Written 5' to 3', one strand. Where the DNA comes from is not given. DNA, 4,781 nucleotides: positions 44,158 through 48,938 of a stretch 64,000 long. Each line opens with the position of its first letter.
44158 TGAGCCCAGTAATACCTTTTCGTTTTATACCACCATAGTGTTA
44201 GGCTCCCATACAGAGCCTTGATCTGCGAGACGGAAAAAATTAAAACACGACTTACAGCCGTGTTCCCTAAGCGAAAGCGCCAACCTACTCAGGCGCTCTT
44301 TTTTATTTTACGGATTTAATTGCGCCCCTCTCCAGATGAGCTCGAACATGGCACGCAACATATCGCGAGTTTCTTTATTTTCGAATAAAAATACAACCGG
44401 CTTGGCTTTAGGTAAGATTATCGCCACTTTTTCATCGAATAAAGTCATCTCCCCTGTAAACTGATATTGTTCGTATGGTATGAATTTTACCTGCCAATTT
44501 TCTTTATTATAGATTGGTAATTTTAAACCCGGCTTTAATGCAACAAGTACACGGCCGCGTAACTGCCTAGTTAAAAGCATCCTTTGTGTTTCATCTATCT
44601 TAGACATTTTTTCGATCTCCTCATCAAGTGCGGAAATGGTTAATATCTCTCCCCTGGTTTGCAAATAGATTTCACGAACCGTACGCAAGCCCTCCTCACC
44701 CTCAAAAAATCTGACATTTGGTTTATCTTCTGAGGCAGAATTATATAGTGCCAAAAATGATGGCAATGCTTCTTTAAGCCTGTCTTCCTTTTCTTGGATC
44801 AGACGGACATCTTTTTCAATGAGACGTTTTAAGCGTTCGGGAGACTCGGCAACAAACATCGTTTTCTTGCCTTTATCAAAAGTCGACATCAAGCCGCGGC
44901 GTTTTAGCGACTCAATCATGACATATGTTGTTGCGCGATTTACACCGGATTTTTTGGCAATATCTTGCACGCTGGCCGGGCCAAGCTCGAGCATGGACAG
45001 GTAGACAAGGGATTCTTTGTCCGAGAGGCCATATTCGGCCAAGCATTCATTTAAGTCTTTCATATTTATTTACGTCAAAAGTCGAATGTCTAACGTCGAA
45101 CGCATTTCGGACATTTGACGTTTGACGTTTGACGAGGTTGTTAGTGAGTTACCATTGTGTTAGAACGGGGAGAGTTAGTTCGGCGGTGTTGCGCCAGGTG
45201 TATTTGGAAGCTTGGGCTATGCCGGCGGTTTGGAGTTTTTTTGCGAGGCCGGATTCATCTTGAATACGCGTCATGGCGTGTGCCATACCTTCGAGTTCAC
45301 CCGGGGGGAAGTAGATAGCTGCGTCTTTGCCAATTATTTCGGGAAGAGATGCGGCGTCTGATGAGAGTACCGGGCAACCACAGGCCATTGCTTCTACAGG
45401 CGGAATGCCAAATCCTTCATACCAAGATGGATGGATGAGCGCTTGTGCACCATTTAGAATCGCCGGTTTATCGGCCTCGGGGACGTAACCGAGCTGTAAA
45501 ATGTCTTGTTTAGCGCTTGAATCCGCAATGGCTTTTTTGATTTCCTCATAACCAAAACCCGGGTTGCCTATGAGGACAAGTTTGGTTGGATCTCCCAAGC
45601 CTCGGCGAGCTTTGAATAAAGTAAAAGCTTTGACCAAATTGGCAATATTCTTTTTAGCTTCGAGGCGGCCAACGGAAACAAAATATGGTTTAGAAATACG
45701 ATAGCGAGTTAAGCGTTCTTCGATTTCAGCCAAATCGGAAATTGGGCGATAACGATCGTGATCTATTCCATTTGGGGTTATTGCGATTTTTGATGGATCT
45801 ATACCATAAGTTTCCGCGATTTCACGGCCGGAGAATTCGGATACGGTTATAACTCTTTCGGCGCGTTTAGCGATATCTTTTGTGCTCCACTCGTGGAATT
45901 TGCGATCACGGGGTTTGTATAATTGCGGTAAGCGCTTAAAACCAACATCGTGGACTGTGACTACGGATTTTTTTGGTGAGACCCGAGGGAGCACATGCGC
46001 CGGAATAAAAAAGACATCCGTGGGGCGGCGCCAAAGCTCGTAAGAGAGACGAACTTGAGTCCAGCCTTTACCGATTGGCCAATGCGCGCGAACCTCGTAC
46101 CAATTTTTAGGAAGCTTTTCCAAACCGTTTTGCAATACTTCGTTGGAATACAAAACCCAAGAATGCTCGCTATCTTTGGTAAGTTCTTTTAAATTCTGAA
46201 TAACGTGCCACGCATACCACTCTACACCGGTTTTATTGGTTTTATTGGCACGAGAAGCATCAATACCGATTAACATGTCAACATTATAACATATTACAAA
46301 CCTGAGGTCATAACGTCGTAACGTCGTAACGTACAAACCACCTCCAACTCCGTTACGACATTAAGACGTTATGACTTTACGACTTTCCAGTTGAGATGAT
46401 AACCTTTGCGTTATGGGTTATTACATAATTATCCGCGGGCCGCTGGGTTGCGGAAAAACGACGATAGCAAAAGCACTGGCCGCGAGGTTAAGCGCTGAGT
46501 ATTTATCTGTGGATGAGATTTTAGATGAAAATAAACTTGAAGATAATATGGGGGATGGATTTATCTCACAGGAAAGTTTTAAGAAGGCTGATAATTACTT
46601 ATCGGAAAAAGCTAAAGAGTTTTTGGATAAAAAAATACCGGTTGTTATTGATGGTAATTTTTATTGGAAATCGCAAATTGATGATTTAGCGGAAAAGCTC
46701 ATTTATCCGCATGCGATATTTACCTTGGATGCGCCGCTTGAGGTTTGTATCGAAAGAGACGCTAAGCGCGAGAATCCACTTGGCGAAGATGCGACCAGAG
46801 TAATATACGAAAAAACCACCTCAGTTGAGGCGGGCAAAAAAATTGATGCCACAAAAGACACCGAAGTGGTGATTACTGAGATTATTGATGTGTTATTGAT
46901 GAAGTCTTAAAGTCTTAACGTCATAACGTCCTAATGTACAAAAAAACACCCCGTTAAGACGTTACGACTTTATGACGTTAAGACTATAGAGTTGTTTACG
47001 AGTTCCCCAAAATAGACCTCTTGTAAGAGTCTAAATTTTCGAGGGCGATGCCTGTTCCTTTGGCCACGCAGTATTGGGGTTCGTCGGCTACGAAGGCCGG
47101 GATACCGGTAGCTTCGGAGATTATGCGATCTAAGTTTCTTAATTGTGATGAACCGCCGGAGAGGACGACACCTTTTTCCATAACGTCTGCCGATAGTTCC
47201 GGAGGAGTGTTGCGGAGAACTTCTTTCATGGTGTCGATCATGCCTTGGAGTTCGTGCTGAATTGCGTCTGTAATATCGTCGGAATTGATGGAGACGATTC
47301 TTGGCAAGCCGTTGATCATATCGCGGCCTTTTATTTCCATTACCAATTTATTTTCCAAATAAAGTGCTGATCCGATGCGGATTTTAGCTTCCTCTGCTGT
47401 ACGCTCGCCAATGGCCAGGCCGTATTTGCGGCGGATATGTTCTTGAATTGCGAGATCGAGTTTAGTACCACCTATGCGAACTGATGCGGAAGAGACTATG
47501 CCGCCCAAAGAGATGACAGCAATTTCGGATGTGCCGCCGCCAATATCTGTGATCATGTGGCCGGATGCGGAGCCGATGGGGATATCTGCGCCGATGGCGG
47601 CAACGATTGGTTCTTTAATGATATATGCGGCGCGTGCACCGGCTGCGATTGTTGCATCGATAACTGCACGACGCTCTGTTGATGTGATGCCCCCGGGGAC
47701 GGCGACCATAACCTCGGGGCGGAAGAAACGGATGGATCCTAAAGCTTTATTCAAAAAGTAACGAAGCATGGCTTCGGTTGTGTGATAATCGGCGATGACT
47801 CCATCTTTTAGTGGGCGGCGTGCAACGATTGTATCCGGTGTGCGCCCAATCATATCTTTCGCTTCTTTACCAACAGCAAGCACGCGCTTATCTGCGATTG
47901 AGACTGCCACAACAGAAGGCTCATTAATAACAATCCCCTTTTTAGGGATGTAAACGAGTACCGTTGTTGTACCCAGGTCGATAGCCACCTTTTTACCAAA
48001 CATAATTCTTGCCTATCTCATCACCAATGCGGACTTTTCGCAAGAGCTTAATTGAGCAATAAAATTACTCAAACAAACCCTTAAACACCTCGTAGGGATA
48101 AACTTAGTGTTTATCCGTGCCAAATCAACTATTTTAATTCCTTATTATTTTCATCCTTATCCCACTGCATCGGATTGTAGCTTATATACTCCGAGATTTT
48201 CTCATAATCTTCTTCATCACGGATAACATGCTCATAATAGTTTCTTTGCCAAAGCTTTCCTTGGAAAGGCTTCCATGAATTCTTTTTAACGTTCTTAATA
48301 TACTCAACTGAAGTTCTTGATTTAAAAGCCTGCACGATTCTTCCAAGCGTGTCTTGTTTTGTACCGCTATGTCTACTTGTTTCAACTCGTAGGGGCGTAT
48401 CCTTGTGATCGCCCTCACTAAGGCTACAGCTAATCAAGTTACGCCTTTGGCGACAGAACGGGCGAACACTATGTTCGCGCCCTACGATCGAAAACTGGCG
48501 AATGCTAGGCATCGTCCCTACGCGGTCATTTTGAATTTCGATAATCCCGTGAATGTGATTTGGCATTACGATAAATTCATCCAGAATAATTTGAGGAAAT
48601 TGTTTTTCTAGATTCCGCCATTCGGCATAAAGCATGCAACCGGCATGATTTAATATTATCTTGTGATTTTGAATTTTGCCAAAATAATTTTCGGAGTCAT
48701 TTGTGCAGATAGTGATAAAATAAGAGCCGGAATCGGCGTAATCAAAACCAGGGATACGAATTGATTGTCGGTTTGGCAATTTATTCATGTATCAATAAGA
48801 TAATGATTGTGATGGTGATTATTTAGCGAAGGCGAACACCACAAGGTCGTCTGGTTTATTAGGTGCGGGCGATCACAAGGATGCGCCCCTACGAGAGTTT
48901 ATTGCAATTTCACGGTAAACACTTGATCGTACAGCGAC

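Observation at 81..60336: Window-wide short-period (mostly 7-nt) degenerate tandem repeats organised as mismatched inverted arms at gene boundaries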

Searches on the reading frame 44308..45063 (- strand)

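Call 14: search_protein_families(library=pfam, proteins=[window:44308-45063:-], max_evalue=0.01)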
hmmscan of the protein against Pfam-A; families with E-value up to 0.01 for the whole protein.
window:44308-45063:- (251 aa): 6 families
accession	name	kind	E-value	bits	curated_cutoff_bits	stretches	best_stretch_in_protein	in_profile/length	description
PF01978.25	TrmB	-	1.3e-14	54.2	25.6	1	8-76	1-68/68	Sugar-specific transcriptional regulator TrmB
PF09339.16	HTH_IclR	-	0.00013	22.1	22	1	28-58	17-47/52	IclR helix-turn-helix domain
PF13730.12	HTH_36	-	0.00021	21.4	25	1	12-58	2-54/55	Helix-turn-helix domain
PF01047.28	MarR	-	0.00036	20.8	24.6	1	26-60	14-48/59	MarR family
PF11458.13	Mistic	-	0.00064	20.1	26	1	94-121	10-37/74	Membrane-integrating protein Mistic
PF24033.1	DUF7342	-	0.0049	17.3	31.6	1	28-78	16-66/150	Family of unknown function (DUF7342)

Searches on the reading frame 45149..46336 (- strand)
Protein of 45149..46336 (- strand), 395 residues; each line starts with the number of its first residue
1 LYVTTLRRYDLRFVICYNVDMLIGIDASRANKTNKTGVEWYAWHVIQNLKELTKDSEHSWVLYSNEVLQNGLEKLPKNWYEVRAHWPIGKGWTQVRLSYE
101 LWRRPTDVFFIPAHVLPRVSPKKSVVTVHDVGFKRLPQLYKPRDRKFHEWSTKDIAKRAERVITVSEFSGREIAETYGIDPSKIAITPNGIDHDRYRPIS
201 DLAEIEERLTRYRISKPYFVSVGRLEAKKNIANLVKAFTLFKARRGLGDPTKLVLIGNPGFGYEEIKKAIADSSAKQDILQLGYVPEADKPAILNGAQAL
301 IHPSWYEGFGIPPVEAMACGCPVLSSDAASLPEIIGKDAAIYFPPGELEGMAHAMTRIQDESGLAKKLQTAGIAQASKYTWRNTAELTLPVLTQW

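Call 14: search_protein_families(library=pfam, proteins=[window:45149-46336:-], max_evalue=0.01)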
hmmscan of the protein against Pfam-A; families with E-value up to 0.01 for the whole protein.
window:45149-46336:- (395 aa): 6 families
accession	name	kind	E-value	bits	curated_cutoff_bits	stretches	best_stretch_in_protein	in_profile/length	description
PF00534.26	Glycos_transf_1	-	5.2e-30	104.7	26.4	1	216-372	15-169/172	Glycosyl transferases group 1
PF13692.12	Glyco_trans_1_4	-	7.4e-25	88.3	27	1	217-358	2-139/142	Glycosyl transferases group 1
PF13439.12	Glyco_transf_4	-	2.8e-14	53.9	28.5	1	115-195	90-170/170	Glycosyltransferase Family 4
PF20706.3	GT4-conflict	-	5.9e-13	49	26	1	124-367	108-350/385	Family 4 Glycosyltransferase in conflict systems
PF13579.12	Glyco_trans_4_4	-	5.1e-08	33.9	29.7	1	124-190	97-158/158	Glycosyl transferase 4-like domain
PF13524.12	Glyco_trans_1_2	-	5.2e-07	30.2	25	1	252-386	16-140/144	Glycosyl transferase-like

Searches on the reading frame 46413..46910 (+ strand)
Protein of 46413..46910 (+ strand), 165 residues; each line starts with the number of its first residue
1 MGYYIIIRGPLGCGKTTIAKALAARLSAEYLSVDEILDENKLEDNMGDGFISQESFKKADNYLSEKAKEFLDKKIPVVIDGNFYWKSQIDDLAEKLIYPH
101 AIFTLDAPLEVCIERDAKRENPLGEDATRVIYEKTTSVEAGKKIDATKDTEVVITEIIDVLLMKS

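Call 14: search_protein_families(library=pfam, proteins=[window:46413-46910:+], max_evalue=0.01)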
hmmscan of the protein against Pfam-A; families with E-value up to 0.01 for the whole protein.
window:46413-46910:+ (165 aa): 20 families
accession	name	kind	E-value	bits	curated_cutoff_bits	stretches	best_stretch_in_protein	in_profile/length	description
PF13671.12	AAA_33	-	4e-16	60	27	1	5-128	2-126/143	AAA domain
PF13238.12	AAA_18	-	3.7e-11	44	29.4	1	5-125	1-117/128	AAA domain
PF13207.12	AAA_17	-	1.2e-06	29.3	27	1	9-121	2-124/136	AAA domain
PF08433.16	KTI12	-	3.5e-06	27.2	22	1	5-123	4-125/271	Chromatin associated protein KTI12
PF13189.12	Cytidylate_kin2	-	4.9e-06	27.3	28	1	5-45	2-41/176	Cytidylate kinase-like family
PF01202.28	SKI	-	9.4e-06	26.3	22.1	1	12-129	2-116/159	Shikimate kinase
PF01712.25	dNK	-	1.3e-05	25.5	27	1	5-44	1-38/203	Deoxynucleoside kinase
PF00004.35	AAA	-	2.8e-05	25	21.2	1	6-35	2-31/131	ATPase family associated with various cellular activities (AAA)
PF01583.26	APS_kinase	-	3.3e-05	24.4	21.1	1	2-118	2-120/152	Adenylylsulphate kinase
PF20720.3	nSTAND3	-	4.8e-05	23.5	27.2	1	4-36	19-51/155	Novel STAND NTPase 3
PF13521.12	AAA_28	-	5.3e-05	23.9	27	1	5-39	2-34/164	AAA domain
PF13173.12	AAA_14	-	8.2e-05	23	27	1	4-56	4-58/129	AAA domain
PF00910.28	RNA_helicase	-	0.00024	22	21.5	1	5-78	1-75/105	RNA helicase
PF02224.24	Cytidylate_kin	-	0.00063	20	26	1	5-33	1-29/211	Cytidylate kinase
PF00005.33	ABC_tran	-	0.0019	19.2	25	1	4-66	13-67/137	ABC transporter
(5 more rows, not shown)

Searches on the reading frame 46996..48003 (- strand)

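Call 14: search_protein_families(library=pfam, proteins=[window:46996-48003:-], max_evalue=0.01)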
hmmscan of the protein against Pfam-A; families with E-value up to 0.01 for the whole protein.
window:46996-48003:- (335 aa): 6 families
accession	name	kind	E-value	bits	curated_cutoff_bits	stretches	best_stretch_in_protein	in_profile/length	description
PF06723.19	MreB_Mbl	-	1.8e-129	431.7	27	1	4-328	2-326/327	MreB/Mbl protein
PF14450.12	FtsA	-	1.2e-10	42.3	31.8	1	153-316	4-127/127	Cell division protein FtsA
PF00012.26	HSP70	-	9.2e-10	37.8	20.6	1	97-319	135-370/599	Hsp70 protein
PF00022.25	Actin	-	4.1e-08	32.7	27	1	29-193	31-190/410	Actin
PF06277.17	EutA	-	5.7e-05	22.6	27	1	152-251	148-246/475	Ethanolamine utilisation protein EutA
PF11104.14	PilM_2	-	0.00015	21.2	27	0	279-309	278-308/340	Type IV pilus assembly protein PilM;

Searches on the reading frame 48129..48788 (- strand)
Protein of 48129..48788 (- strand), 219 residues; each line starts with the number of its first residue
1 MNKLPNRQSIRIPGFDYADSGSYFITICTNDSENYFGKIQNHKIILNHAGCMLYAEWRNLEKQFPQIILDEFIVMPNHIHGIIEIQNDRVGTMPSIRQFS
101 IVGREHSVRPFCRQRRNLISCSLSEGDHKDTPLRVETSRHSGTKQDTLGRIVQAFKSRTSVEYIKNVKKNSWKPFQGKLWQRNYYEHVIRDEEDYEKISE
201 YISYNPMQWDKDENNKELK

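Call 14: search_protein_families(library=pfam, proteins=[window:48129-48788:-], max_evalue=0.01)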
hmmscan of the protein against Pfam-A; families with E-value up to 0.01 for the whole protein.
window:48129-48788:- (219 aa): 1 family
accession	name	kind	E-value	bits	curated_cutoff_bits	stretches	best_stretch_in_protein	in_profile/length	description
PF01797.21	Y1_Tnp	-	2.9e-05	24.6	23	1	148-204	65-120/121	Transposase IS200 like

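Call 28: search_protein_families(library=ncbifam, proteins=[window:48129-48788:-], max_evalue=0.01)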
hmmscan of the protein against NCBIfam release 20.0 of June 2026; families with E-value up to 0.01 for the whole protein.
window:48129-48788:- (219 aa): 2 families
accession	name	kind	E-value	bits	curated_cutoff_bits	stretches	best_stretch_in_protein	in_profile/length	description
NF047646.1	REP_Tyr_transpos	equivalog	8.3e-21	74.4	80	2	145-208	69-133/146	REP-associated tyrosine transposase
NF033573.1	transpos_IS200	equivalog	0.00024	21.3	55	1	149-203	72-125/126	IS200/IS605 family transposase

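Call 29: search_solved_structures(query=window:48129-48788:-, max_evalue=0.1, show_alignments=2)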
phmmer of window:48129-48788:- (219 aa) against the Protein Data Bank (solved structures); distinct sequences matched with E-value up to 0.1: 1.
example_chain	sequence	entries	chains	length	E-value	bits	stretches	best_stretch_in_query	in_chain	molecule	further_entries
4er8_A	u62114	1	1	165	0.045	16.7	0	178-208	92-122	TnpArep for protein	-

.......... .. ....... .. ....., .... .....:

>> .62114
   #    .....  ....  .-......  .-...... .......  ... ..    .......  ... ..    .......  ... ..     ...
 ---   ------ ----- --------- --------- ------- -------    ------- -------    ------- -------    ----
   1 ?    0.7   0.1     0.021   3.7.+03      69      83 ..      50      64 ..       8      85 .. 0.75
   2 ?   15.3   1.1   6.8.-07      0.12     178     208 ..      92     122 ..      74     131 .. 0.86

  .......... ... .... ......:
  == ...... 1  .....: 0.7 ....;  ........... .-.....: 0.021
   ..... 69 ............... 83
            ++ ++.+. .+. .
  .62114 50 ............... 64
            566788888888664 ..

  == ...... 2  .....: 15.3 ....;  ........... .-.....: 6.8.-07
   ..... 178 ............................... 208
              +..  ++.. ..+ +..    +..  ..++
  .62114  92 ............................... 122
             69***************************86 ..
